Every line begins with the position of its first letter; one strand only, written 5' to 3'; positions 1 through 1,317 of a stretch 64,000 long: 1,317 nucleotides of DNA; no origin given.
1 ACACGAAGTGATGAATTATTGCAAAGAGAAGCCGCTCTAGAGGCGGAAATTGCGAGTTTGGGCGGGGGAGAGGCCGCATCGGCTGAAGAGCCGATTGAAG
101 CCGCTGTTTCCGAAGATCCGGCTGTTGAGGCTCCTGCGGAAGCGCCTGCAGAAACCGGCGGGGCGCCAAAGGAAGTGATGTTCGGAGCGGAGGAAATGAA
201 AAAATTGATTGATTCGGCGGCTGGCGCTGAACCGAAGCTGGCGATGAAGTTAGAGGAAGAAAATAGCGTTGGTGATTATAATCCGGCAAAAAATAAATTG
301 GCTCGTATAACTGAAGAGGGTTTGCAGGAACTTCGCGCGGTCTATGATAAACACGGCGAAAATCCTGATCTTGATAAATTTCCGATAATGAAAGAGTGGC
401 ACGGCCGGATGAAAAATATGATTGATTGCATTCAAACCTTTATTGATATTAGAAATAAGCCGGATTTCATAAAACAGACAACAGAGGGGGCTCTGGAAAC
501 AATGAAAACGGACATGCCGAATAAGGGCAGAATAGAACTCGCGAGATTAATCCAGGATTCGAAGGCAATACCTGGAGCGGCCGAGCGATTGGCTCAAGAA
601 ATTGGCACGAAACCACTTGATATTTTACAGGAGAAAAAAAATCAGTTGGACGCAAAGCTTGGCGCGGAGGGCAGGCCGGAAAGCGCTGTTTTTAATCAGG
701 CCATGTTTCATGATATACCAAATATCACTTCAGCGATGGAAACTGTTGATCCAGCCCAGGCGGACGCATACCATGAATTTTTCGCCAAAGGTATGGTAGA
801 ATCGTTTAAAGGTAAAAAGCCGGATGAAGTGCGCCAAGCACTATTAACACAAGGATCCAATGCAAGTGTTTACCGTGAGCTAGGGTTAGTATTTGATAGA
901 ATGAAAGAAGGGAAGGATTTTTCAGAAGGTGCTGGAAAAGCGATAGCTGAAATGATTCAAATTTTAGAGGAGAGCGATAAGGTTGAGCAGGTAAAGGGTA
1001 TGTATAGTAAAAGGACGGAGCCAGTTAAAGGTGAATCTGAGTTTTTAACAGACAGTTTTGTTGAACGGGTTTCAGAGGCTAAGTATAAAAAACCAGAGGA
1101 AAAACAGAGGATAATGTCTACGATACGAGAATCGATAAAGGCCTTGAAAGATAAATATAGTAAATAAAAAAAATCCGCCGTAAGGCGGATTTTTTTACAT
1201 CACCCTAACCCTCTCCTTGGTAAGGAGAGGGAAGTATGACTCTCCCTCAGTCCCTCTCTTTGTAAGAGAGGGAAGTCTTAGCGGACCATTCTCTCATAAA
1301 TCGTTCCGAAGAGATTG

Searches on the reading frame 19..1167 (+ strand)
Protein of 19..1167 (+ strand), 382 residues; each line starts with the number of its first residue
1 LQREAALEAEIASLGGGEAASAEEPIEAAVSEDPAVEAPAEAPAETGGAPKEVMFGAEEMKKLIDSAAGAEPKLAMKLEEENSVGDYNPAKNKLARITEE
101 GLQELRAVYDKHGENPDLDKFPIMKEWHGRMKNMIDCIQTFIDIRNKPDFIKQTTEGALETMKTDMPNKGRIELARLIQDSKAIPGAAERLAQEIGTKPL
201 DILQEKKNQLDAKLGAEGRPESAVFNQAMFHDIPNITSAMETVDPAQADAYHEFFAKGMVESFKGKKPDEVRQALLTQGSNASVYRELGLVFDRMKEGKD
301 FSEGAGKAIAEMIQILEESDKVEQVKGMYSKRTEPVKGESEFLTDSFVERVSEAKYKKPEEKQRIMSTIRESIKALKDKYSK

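Call 50: search_protein_families(library=padloc, alignment_id=A3, max_evalue=0.00001)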
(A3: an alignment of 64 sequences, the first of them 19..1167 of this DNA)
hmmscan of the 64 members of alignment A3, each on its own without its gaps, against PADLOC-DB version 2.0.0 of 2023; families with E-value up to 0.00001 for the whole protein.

A. member 1, window:19-1167:+ (382 aa): 0 families

B. families by the number of members that match (of 64 scanned): 16 families
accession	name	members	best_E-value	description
PDLC04134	mad2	2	5.8e-13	mads_2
PDLC04606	PDC-M37B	1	5.7e-34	-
PDLC03838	DolB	1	5.9e-29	-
PDLC04605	PDC-M37B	1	3.1e-24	-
PDLC03014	subtilase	1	4.9e-24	-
PDLC04647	PDC-M43B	1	1.2e-12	-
PDLC03927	PsyrA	1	1.5e-11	-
PDLC03839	LeoA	1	1.5e-10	-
PDLC03841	LeoBC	1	4.5e-09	-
PDLC01250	Cas4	1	1.8e-08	"CAS-I,CAS-II,CAS-III,CAS-IV,CAS-V,CAS-VI; acquisition_associated"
PDLC00943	Cas4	1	2.1e-08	CRISPR-associated protein Cas4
PDLC02197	IetS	1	2.5e-08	-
PDLC01447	Cas4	1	6.7e-08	"CAS-I,CAS-II,CAS-III,CAS-IV,CAS-V,CAS-VI; acquisition_associated"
PDLC00405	SduA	1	2.7e-07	DUF4263 domain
PDLC02410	Aga_Cas4-like_Nuc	1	4.6e-07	Class II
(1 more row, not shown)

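Call 51: search_protein_families(library=pfam, alignment_id=A3, max_evalue=1e-8)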
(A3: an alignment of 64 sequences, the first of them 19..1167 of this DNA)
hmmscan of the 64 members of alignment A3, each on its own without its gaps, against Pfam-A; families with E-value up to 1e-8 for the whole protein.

A. member 1, window:19-1167:+ (382 aa): 0 families

B. families by the number of members that match (of 64 scanned): 92 families (the first 25 are shown)
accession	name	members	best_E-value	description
PF00535.33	Glycos_transf_2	4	2.8e-22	Glycosyl transferase family 2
PF13641.12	Glyco_tranf_2_3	4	3.7e-15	Glycosyltransferase like family 2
PF01370.27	Epimerase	3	4.5e-58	NAD dependent epimerase/dehydratase family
PF04321.23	RmlD_sub_bind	2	1.8e-73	RmlD substrate binding domain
PF16363.11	GDP_Man_Dehyd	2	2.3e-71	GDP-mannose 4,6 dehydratase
PF00009.33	GTP_EFTU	2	4.9e-56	Elongation factor Tu GTP binding domain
PF13632.12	Glyco_trans_2_3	2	1e-11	Glycosyl transferase family group 2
PF01073.25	3Beta_HSD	2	3.5e-11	3-beta hydroxysteroid dehydrogenase/isomerase family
PF07993.18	NAD_binding_4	2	2.9e-10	Male sterility protein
PF00012.26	HSP70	1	1.7e-258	Hsp70 protein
PF01425.27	Amidase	1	1.4e-142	Amidase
PF06418.20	CTP_synth_N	1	3.9e-102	CTP synthase N-terminus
PF01795.25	Methyltransf_5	1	6.4e-97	MraW methylase family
PF03023.19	MurJ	1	9.7e-97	Lipid II flippase MurJ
PF01098.24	FTSW_RODA_SPOVE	1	3.1e-96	Cell cycle protein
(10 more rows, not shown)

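Call 60: search_protein_families(library=padloc, proteins=[window:19-1167:+], max_evalue=0.00001)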
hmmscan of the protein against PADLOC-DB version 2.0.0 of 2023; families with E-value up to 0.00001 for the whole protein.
window:19-1167:+ (382 aa): 0 families
